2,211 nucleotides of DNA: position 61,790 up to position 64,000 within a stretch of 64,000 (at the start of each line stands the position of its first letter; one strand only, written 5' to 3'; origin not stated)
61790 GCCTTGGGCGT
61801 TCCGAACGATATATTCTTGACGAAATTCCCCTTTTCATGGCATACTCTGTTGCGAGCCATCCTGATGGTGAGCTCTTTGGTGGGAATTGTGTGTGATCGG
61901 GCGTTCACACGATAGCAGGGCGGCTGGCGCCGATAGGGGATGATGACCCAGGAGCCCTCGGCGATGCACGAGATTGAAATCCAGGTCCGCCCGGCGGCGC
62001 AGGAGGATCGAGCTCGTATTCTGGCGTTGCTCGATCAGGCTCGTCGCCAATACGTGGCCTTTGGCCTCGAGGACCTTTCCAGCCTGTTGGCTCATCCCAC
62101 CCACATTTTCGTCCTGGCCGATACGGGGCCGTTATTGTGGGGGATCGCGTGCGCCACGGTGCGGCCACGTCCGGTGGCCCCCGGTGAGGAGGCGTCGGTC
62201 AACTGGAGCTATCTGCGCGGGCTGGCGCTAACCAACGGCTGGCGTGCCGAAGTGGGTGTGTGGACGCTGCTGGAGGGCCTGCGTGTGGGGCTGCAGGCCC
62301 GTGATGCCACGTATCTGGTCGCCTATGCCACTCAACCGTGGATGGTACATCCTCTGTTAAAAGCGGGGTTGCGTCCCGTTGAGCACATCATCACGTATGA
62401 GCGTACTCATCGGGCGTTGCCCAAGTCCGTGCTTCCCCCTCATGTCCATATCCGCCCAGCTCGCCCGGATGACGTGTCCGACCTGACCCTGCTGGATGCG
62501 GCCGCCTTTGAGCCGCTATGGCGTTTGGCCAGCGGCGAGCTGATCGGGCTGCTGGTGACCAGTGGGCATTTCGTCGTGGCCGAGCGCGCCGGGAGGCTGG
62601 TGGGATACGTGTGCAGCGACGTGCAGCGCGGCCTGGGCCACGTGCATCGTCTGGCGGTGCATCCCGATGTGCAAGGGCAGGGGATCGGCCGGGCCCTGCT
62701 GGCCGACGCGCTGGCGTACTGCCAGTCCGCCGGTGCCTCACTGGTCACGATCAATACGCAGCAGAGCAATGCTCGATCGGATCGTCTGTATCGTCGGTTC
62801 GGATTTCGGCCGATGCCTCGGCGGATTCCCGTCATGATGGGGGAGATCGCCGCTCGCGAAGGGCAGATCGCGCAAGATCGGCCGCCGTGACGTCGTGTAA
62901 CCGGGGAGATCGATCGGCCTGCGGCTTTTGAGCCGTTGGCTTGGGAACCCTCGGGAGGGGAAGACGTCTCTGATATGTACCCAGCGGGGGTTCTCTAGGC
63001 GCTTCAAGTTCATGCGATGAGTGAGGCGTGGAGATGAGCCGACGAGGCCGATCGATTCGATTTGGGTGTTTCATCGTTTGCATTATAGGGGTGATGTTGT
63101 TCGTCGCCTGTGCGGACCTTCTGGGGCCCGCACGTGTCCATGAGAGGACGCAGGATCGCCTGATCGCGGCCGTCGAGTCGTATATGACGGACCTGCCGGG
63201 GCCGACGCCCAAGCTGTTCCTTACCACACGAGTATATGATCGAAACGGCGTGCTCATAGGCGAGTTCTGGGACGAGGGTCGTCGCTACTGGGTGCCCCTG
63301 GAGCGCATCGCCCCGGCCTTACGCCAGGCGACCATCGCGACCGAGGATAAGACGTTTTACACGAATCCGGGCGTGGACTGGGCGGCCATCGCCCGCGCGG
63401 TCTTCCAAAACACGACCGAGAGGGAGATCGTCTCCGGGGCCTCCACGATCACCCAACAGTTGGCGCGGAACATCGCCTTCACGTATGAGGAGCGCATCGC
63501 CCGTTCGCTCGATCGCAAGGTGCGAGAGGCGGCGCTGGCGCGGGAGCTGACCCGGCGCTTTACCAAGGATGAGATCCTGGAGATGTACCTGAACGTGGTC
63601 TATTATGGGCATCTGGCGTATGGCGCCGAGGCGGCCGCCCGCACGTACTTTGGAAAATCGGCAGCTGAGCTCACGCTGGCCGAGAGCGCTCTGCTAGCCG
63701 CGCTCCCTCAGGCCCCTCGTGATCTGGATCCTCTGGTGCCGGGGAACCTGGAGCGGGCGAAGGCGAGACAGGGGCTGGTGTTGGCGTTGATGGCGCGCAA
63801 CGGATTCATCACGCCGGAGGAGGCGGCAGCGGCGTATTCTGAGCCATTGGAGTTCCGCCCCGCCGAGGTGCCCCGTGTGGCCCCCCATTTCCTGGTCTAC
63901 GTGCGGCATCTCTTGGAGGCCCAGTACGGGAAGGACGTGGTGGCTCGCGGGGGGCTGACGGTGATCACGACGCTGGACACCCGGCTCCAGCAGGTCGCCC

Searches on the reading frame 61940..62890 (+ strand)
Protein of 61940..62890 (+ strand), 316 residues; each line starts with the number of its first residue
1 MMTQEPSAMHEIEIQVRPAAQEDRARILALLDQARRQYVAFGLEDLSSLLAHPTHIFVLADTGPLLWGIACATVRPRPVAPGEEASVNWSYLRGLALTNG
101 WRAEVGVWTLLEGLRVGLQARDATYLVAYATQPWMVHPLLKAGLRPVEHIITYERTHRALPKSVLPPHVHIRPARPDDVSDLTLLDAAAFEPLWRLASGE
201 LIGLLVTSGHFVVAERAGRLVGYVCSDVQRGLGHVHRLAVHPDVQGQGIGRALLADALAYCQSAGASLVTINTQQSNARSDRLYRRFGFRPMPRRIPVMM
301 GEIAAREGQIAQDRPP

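Call 31: find_encoding_contigs(protein=window:61940-62890:+, flank=10000, max_places=5)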
Protein window:61940-62890:+ (316 aa): no gene with exactly this product is on record in the collection.

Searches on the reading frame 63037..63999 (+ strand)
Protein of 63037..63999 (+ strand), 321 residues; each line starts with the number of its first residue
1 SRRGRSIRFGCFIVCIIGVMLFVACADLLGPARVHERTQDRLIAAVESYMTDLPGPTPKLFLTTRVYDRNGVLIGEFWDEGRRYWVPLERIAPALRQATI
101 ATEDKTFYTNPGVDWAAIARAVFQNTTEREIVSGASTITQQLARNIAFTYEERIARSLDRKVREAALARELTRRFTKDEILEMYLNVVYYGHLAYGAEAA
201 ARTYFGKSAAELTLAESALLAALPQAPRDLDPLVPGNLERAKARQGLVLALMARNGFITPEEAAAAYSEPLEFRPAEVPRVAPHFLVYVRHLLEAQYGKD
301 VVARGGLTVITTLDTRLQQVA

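Call 78: find_related_loci(query=window:63037-63999:+, collection=metagenome_contigs, flank=10000)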
Query window:63037-63999:+ (321 aa) in metagenome_contigs; peptide patterns used: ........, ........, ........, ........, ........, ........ (x = any residue, [..] = any of these).
600 stretches matched a pattern (row limit reached: there are more); 569 encode a relative of the query (tblastn E <= 1e-3); the best 80 are kept; 80 distinct loci.
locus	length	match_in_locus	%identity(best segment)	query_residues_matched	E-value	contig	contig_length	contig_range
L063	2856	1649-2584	52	10-321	9e-91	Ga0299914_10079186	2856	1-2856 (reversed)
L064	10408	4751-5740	48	8-321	7e-88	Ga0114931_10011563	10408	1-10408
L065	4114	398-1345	51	2-321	1e-85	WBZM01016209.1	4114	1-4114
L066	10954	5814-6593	57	61-321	1e-85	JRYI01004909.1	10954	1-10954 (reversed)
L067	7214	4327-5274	51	2-321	2e-85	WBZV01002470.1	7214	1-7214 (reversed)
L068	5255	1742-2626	49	23-321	1e-82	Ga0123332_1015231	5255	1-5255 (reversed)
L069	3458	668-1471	50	55-321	3e-81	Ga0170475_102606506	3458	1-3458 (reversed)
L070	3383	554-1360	49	54-321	2e-81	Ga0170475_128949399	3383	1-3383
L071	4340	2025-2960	47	10-321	1e-78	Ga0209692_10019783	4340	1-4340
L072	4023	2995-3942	45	9-321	4e-75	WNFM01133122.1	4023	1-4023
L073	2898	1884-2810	45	21-321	2e-72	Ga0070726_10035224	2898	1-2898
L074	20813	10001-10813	47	50-321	1e-68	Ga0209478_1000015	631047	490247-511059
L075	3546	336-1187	44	42-321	6e-68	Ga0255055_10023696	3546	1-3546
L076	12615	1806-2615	46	50-321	3e-67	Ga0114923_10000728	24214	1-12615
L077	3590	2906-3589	52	61-292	4e-67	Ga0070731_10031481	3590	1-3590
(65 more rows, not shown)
